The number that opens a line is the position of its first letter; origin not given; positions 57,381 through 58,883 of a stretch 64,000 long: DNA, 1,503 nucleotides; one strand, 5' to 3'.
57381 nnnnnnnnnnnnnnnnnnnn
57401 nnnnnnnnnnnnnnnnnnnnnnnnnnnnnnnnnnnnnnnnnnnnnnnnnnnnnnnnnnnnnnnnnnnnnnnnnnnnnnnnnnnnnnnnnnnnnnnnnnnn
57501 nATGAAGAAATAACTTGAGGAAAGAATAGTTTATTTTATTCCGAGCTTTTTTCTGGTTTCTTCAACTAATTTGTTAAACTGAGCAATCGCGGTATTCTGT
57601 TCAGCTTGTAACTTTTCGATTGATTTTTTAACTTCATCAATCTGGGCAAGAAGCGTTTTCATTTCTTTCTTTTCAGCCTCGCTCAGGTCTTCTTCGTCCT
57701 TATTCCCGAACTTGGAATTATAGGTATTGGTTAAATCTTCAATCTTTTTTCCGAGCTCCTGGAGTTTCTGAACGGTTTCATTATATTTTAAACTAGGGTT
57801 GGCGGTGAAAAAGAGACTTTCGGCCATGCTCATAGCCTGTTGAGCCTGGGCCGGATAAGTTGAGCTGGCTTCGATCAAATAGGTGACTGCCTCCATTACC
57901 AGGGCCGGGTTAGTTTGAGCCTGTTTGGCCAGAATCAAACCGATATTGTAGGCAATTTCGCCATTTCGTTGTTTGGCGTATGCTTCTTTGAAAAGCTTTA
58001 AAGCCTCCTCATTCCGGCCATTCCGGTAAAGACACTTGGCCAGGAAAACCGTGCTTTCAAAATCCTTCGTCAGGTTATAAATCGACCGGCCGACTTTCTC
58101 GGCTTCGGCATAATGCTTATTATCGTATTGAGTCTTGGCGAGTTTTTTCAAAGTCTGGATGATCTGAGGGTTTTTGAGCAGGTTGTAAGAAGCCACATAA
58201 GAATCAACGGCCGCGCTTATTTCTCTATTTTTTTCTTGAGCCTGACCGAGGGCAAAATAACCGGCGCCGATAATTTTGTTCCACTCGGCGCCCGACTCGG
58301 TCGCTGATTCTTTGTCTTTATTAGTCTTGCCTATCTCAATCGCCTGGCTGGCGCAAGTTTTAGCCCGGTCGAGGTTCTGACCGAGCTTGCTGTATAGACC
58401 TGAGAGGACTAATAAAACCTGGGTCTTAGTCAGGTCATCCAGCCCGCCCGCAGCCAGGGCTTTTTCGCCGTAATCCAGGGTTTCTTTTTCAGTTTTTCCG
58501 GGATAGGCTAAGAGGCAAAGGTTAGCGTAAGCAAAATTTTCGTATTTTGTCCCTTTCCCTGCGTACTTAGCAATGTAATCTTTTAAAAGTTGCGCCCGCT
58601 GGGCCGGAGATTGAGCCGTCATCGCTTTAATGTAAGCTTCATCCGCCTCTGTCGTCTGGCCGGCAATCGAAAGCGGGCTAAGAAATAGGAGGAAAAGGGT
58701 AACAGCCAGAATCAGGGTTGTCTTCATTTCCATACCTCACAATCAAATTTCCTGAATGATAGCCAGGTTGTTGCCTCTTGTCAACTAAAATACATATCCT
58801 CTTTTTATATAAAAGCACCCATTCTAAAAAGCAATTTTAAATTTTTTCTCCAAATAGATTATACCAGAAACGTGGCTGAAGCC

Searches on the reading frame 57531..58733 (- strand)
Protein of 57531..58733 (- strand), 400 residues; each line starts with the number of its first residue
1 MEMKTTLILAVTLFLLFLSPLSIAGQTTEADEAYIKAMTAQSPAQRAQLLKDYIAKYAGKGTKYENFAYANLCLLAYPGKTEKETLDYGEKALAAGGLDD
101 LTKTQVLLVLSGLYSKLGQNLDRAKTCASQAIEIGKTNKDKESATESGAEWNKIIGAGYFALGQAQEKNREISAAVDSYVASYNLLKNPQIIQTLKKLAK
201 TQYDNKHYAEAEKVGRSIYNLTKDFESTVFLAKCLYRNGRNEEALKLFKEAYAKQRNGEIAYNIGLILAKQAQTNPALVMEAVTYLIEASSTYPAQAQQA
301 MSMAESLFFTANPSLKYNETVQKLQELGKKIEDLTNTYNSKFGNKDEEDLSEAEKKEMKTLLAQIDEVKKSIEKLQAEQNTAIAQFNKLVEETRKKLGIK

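Call 15: search_protein_families(library=pfam, proteins=[window:57531-58733:-], max_evalue=0.00001)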
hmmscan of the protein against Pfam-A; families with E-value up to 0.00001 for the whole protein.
window:57531-58733:- (400 aa): 2 families
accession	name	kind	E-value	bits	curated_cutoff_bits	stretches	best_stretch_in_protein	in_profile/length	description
PF07719.23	TPR_2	-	9e-08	32.1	27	0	231-255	7-31/34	Tetratricopeptide repeat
PF12895.13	ANAPC3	-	2.7e-06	28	27.2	1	204-272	1-70/82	Anaphase-promoting complex, cyclosome, subunit 3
